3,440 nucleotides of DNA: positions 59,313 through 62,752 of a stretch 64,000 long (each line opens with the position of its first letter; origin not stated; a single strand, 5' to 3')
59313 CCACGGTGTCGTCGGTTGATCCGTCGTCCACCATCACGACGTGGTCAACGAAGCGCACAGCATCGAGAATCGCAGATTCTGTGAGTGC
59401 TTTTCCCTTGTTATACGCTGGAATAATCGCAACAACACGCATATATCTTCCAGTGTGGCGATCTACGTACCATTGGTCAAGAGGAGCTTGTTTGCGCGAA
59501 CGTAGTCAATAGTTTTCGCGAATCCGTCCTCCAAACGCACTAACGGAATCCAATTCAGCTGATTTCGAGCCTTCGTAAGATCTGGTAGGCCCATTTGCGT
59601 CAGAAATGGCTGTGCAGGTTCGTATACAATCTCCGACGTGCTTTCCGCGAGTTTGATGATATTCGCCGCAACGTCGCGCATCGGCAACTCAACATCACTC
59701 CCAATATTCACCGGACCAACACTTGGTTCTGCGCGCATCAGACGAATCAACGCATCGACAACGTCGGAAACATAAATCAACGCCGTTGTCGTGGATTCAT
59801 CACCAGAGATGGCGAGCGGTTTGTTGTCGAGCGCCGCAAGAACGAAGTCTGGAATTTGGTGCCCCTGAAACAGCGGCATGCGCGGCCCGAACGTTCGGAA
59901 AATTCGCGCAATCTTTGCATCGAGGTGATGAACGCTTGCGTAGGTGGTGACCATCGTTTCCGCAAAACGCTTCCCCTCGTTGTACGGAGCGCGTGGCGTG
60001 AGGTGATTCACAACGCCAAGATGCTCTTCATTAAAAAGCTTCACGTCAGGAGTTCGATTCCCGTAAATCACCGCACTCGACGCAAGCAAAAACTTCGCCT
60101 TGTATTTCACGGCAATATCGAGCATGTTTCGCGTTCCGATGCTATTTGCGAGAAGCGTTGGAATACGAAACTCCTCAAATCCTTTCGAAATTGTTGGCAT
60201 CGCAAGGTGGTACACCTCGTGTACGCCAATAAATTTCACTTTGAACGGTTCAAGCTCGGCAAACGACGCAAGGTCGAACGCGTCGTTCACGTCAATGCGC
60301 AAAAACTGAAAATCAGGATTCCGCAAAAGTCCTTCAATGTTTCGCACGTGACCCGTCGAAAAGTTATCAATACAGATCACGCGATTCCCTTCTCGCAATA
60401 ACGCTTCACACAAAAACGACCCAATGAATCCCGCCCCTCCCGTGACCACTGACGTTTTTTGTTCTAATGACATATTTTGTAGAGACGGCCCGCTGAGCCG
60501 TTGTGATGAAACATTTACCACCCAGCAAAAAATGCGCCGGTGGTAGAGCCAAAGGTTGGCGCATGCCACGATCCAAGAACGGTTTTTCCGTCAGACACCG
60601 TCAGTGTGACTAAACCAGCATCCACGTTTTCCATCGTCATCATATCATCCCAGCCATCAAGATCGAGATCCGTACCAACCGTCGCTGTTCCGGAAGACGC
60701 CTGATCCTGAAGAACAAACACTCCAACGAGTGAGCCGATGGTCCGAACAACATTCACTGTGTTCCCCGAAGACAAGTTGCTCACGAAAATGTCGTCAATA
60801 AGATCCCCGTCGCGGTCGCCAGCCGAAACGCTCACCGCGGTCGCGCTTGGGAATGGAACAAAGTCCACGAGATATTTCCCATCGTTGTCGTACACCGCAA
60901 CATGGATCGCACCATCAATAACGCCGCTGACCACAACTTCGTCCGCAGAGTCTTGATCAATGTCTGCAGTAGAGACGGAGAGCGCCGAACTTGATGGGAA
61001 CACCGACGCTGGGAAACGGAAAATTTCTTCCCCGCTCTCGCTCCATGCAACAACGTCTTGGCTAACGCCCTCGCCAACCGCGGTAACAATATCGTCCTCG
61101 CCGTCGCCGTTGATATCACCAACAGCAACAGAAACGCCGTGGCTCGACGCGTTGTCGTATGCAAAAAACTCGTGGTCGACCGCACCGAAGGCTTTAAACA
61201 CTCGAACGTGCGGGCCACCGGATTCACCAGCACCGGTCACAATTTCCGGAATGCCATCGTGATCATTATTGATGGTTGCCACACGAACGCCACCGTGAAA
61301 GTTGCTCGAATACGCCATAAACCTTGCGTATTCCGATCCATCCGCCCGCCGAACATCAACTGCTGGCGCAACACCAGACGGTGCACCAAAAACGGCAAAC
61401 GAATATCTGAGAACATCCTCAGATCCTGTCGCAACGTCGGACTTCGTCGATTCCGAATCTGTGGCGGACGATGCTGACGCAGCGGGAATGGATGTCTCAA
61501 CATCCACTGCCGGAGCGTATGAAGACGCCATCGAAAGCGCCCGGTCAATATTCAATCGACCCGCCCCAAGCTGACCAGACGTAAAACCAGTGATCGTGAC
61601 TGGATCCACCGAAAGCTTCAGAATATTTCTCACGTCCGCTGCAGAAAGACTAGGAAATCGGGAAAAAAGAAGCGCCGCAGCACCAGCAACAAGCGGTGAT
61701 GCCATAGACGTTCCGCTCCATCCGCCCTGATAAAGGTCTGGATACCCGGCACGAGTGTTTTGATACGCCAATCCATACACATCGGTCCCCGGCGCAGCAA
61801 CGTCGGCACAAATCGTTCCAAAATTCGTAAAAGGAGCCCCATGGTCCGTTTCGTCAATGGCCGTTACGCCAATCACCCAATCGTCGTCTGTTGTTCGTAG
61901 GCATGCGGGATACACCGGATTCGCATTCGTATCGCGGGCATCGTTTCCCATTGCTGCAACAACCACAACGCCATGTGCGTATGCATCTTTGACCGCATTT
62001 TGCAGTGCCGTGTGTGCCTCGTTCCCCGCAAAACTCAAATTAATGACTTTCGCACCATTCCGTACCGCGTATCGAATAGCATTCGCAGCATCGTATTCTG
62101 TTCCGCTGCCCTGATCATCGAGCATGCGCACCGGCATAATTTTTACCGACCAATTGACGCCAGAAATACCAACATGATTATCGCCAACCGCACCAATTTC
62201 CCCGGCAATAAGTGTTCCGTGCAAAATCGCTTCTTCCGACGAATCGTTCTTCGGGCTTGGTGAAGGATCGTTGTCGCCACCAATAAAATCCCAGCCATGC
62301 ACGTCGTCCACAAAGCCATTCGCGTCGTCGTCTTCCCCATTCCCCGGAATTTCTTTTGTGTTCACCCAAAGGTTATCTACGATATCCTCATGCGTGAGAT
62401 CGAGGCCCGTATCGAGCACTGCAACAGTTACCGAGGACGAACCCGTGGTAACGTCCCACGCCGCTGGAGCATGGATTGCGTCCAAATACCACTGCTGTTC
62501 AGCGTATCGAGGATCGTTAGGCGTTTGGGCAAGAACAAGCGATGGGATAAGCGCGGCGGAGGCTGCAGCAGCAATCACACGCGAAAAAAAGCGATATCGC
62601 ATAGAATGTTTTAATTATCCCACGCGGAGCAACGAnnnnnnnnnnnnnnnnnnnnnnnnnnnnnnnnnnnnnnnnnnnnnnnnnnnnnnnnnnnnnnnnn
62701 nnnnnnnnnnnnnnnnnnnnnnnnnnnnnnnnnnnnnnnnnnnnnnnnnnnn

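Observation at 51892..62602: Envelope glycosylation cluster combining a UXS-like decarboxylase, a polyprenyl-P glycosyltransferase, a DUF2304-like gene, GT-C enzymes, GT4 enzymes and a CDP-alcohol phosphatidyltransferase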

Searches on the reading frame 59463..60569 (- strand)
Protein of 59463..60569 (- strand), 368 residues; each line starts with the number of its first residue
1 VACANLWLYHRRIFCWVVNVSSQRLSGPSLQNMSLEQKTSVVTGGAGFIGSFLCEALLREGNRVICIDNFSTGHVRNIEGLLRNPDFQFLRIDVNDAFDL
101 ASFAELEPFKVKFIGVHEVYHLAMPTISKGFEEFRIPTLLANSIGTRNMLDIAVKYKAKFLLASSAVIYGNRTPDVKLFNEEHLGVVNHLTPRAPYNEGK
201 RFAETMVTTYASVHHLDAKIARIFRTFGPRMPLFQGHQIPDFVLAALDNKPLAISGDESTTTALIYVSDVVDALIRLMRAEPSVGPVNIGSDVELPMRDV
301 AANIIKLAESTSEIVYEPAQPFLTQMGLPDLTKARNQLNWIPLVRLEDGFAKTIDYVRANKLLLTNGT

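Call 4: search_protein_families(library=pfam, proteins=[window:59463-60569:-], max_evalue=0.01)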
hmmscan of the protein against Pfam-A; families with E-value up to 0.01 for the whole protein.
window:59463-60569:- (368 aa): 6 families
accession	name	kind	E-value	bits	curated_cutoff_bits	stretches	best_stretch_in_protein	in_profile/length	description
PF01370.27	Epimerase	-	5.2e-38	131.2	20.9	1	41-290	2-240/240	NAD dependent epimerase/dehydratase family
PF16363.11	GDP_Man_Dehyd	-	4.4e-37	128.7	27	1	42-352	2-331/332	GDP-mannose 4,6 dehydratase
PF01073.25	3Beta_HSD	-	6.6e-11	42.2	22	1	41-275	1-226/280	3-beta hydroxysteroid dehydrogenase/isomerase family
PF07993.18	NAD_binding_4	-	7.9e-10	38.7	20.1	1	139-228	109-209/258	Male sterility protein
PF02719.21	Polysacc_synt_2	-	6.1e-05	22.8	20.2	1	41-162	2-124/293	Polysaccharide biosynthesis protein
PF00106.31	adh_short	-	0.0026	17.7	26.6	1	38-99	1-63/195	short chain dehydrogenase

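Call 5: search_protein_families(library=ncbifam, proteins=[window:59463-60569:-], max_evalue=0.01)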
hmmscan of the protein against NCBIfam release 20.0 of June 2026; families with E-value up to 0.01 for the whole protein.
window:59463-60569:- (368 aa): 49 families (the best 25 are shown)
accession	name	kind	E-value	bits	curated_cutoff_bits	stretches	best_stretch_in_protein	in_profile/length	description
TIGR01181.1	dTDP_gluc_dehyt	equivalog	9.3e-30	103.8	365.1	1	41-361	3-315/321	dTDP-glucose 4,6-dehydratase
TIGR04180.1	EDH_00030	hypoth_equivalog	1.1e-23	83.7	475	1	41-318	2-266/297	NAD-dependent 4,6-dehydratase LegB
TIGR01179.1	galE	equivalog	2.4e-19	69.4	262.3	1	41-354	3-322/332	UDP-glucose 4-epimerase GalE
TIGR02197.1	heptose_epim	equivalog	1.9e-18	66.7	274.6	1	41-353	2-309/316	ADP-glyceromanno-heptose 6-epimerase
NF011728.1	PRK15181.1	equivalog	9.1e-18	64.4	760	1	34-275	12-246/348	Vi polysaccharide biosynthesis UDP-N-acetylglucosaminuronic acid C-4 epimerase TviC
NF007490.0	PRK10084.1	subfamily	4.5e-16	58.8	649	1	41-361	4-338/361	dTDP-glucose 4,6-dehydratase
NF007582.0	PRK10217.1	equivalog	2e-15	56.7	698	1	39-360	3-334/355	dTDP-glucose 4,6-dehydratase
NF043036.1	ErythonDh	equivalog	1.9e-10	40.4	325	1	41-223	4-176/321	D-erythronate dehydrogenase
NF005998.1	PRK08125.1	equivalog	1.1e-09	37.3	777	1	20-308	299-585/649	bifunctional UDP-4-amino-4-deoxy-L-arabinose formyltransferase/UDP-glucuronic acid oxidase ArnA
NF008872.0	PRK11908.1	equivalog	3.4e-09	36.2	294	1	41-359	5-337/349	bifunctional UDP-4-keto-pentose/UDP-xylose synthase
NF047922.1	GDPFucSynFcl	equivalog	3.6e-08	33.2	500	1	249-356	194-300/308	GDP-L-fucose synthase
NF008360.0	PRK11150.1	equivalog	4.5e-08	32.7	452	1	41-311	3-257/310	ADP-glyceromanno-heptose 6-epimerase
TIGR01472.1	gmd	equivalog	1.5e-07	30.9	415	1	39-221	2-180/342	GDP-mannose 4,6-dehydratase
NF042422.1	oxyalk_red_OleD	equivalog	1.6e-07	31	580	1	41-210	4-153/329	2-alkyl-3-oxoalkanoate reductase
NF007956.0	PRK10675.1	subfamily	1.8e-07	30.6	394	1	41-211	4-164/338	UDP-glucose 4-epimerase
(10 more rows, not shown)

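Call 6: search_solved_structures(query=window:59463-60476:-, max_evalue=1e-10, show_alignments=2)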
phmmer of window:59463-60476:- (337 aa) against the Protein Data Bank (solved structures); distinct sequences matched with E-value up to 1e-10: 46.
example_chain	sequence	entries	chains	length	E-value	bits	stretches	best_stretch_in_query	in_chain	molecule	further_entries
2b69_A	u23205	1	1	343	5.5e-62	213.2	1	2-328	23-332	UDP-glucuronate decarboxylase 1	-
4gll_A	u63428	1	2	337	7.8e-62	212.7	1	4-328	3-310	UDP-glucuronic acid decarboxylase 1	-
4m55_A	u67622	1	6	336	6.2e-61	209.7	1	6-328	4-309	UDP-glucuronic acid decarboxylase 1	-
4lk3_A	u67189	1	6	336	8.5e-61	209.3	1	6-328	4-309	UDP-glucuronic acid decarboxylase 1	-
6bwl_A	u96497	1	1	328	1.7e-28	103.1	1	10-331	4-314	Pal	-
7ys8_A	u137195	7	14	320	5.2e-26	95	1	9-328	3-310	UDP-glucose 4-epimerase | UDP-glucose 4-epimerase along with EC 5.1.3.2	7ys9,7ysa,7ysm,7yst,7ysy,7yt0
6pmh_A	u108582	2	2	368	1.6e-24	90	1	6-329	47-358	UDP-glucose 4-epimerase related protein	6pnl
6zl6_A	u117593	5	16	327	3.6e-24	88.9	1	10-327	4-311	Epimerase domain-containing protein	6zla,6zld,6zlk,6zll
6zlj_A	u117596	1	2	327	1.3e-23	87.1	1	10-327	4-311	Epimerase domain-containing protein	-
4zrm_A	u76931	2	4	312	1.7e-23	86.8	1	10-328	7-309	UDP-glucose 4-epimerase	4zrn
8vr2_A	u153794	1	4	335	5.9e-23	84.9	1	5-330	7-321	NAD-dependent epimerase/dehydratase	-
8rdg_A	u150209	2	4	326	6e-21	78.4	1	10-271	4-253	SDR family NAD(P)-dependent oxidoreductase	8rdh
8rdi_A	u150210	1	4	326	2.1e-20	76.5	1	10-271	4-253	SDR family NAD(P)-dependent oxidoreductase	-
6wjb_A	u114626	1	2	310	4e-20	75.6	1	9-269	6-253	NAD-dependent epimerase/dehydratase family protein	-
6wj9_A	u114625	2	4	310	3.4e-19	72.6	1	9-269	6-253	NAD-dependent epimerase/dehydratase family protein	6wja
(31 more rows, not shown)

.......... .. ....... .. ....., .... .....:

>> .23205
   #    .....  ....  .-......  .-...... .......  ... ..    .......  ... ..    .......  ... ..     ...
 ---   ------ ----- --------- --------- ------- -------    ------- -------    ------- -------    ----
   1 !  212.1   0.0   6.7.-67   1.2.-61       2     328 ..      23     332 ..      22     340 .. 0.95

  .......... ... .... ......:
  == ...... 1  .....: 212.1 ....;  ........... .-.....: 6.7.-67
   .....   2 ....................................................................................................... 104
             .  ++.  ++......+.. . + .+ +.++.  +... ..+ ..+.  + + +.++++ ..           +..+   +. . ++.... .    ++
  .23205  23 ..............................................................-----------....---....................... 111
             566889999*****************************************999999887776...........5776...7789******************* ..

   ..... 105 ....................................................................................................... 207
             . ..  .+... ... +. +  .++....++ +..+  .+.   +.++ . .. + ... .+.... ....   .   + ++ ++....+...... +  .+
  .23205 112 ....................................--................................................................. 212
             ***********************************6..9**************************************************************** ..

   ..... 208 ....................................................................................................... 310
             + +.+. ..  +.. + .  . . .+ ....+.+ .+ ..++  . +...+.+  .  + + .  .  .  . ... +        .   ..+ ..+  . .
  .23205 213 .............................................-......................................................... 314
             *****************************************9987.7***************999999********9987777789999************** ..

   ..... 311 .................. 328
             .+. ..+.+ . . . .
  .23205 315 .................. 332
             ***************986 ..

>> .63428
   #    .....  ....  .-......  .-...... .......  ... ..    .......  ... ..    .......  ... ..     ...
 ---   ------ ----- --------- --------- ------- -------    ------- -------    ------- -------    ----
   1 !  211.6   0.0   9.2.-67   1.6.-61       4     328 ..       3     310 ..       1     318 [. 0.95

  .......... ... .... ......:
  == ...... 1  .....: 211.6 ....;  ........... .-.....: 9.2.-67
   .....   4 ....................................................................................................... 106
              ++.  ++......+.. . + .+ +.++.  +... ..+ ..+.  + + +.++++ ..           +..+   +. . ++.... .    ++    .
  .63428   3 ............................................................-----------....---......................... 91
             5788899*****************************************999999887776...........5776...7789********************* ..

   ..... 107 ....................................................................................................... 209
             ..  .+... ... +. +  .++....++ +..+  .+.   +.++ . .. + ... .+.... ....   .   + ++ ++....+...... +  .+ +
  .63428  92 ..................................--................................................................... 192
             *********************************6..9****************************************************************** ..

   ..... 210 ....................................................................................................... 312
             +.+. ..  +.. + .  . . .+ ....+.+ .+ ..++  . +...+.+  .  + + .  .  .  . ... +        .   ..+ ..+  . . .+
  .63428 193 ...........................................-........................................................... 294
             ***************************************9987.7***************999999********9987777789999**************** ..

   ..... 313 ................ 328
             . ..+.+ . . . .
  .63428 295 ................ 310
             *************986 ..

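Call 30: find_homologous_proteins(query=window:59463-60476:-)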
Query window:59463-60476:- (337 aa): 7504 proteins with E <= 0.001 among 8000 candidates; the best 120 are listed.
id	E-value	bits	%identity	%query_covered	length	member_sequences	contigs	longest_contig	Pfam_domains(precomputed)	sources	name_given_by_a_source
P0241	3.9e-205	698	93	100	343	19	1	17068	PF16363.12,PF02719.22,PF01073.26,PF07993.19,PF01370.28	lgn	-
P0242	6.1e-195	665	87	99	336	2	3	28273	PF16363.12,PF02719.22,PF01073.26,PF07993.19,PF01370.28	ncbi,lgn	-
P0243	4.6e-192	655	87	99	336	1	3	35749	PF16363.12,PF02719.22,PF01073.26,PF07993.19,PF01370.28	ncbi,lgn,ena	-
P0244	1.3e-190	651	86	99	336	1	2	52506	PF16363.12,PF02719.22,PF01073.26,PF07993.19,PF01370.28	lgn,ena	-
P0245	2.2e-190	650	84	99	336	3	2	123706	PF16363.12,PF02719.22,PF01073.26,PF07993.19,PF01370.28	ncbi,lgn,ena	-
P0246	6.0e-189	645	83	99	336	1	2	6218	PF16363.12,PF02719.22,PF01073.26,PF07993.19,PF01370.28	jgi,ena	-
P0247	3.9e-188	643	84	99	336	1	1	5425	PF16363.12,PF02719.22,PF01073.26,PF07993.19,PF01370.28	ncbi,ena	-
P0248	6.4e-186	635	85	99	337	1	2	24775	PF16363.12,PF02719.22,PF01073.26,PF07993.19,PF01370.28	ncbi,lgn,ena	-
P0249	7.1e-186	635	83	99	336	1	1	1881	PF16363.12,PF02719.22,PF01073.26,PF07993.19,PF01370.28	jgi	jgi:nucleoside-diphosphate-sugar epimerase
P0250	9.2e-184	628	82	99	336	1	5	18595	PF16363.12,PF01073.26,PF07993.19,PF01370.28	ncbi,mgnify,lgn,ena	ncbi:MAG: GDP-mannose 4,6-dehydratase [Patescibacteria group bacterium]|mgnify:CR=1 FL=1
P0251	1.3e-182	624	82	99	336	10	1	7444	PF16363.12,PF02719.22,PF01073.26,PF07993.19,PF01370.28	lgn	-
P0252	5.4e-182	622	83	99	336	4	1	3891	PF16363.12,PF02719.22,PF01073.26,PF07993.19,PF01370.28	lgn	-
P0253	6.5e-182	622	82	99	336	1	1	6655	PF16363.12,PF02719.22,PF01073.26,PF07993.19,PF01370.28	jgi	jgi:UDP-glucuronate decarboxylase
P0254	3.5e-181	620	81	99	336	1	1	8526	PF16363.12,PF01073.26,PF07993.19,PF01370.28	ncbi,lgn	-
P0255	6.5e-181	619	85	96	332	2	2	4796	PF16363.12,PF02719.22,PF01073.26,PF07993.19,PF01370.28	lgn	-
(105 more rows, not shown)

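Call 71: search_protein_representatives(protein=window:59463-60476:-)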
Query: 337 residues. Proteins with E-value up to 0.001 (for the whole library): 52890; up to 1e-10: 15413; up to 1e-30: 886. The best 150 are listed.
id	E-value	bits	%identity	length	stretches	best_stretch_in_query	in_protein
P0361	7.8e-121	419.7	56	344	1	4-335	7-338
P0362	8.8e-117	406.4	54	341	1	4-333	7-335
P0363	3.2e-100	352.0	52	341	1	5-332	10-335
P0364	1.1e-98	347.0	50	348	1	5-333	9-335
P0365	4.7e-94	331.7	47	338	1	5-333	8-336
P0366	7.7e-91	321.2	45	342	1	6-332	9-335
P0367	8.2e-88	311.2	46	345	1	5-331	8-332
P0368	3.4e-87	309.2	63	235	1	107-336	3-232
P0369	1.3e-85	304.0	43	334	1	7-326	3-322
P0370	5.4e-85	302.0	44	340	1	5-329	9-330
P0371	1.5e-80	287.3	46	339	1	5-331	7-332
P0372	3.7e-77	276.2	42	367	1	6-331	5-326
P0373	5.7e-77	275.6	43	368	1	9-332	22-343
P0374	1.4e-76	274.3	52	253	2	138-284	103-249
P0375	3.0e-75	270.0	52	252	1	87-333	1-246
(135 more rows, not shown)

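Call 83: find_encoding_contigs(protein=window:59463-60473:-, flank=10000, max_places=1)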
Protein window:59463-60473:- (336 aa): no gene with exactly this product is on record in the collection.

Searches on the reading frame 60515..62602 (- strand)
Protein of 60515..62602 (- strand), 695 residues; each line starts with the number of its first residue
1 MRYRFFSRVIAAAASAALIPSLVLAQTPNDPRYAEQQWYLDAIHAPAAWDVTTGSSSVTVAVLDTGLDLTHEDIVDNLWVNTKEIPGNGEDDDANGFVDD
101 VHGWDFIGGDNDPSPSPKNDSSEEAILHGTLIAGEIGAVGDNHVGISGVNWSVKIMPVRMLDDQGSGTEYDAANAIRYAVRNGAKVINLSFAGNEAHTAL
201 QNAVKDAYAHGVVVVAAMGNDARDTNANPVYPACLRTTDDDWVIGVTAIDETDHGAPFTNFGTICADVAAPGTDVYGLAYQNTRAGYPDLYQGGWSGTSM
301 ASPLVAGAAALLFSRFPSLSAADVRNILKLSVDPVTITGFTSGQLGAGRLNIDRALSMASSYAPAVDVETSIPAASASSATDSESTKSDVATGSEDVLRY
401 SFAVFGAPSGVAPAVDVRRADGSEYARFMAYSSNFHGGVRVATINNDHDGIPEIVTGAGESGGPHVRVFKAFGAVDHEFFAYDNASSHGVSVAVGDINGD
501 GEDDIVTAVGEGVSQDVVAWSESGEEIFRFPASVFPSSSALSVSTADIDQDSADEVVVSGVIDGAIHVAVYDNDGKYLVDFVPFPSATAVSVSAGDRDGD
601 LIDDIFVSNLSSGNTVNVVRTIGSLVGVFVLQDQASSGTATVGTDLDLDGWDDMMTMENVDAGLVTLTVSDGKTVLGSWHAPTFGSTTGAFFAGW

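Call 4: search_protein_families(library=pfam, proteins=[window:60515-62602:-], max_evalue=0.01)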
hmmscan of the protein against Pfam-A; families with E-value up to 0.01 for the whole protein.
window:60515-62602:- (695 aa): 3 families
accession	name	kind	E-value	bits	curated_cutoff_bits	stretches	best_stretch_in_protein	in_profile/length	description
PF00082.27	Peptidase_S8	-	2.1e-50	172.1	21.8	1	56-332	2-273/288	Subtilase family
PF13517.12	FG-GAP_3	-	1.6e-10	41.8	26.9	3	496-558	1-61/61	FG-GAP-like repeat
PF01839.29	FG-GAP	-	2.8e-06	27.5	22.1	1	489-511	2-24/37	FG-GAP repeat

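Call 5: search_protein_families(library=ncbifam, proteins=[window:60515-62602:-], max_evalue=0.01)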
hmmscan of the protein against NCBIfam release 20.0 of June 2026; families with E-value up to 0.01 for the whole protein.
window:60515-62602:- (695 aa): 8 families
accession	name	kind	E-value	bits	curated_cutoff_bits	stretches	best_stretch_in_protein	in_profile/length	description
TIGR03921.1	T7SS_mycosin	equivalog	8.1e-45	153.5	278.75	1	120-388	44-315/353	type VII secretion-associated serine protease mycosin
NF033595.1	denti_PrtP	equivalog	6.8e-27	94.3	300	2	187-356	342-502/606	dentilisin complex serine proteinase subunit PrtP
TIGR03895.1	protease_PatA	subfamily_domain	1.2e-16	60.6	421.05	1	128-367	1-236/606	PatA/PatG family cyanobactin maturation protease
NF049966.1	QH_SP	equivalog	1.2e-14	54.2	165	1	152-329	56-208/219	subtilisin-like serine protease QhpE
NF040553.1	SGO_0316_fam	subfamily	1.6e-07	29.4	1400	1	123-223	355-466/1486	SGO_0316/SGO_0317 family LPXTG-anchored serine peptidase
NF052323.1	T9SSA_dep_M6i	equivalog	4.8e-06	24.8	600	2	440-535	788-882/1043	T9SS-dependent M6-like inactivated metalloprotease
NF040809.1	germ_prot_CspBA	exception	7.2e-05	20.6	1250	1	54-222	650-825/1099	bifunctional germination protease/germinant receptor pseudoprotease CspBA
NF040734.1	CC-COOH_SaoC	equivalog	0.00021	21.1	80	1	480-580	38-138/148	Cys-Cys-COOH (seleno)protein SaoC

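Call 82: find_encoding_contigs(protein=window:60515-62602:-, flank=10000, max_places=1)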
Protein window:60515-62602:- (695 aa): no gene with exactly this product is on record in the collection.
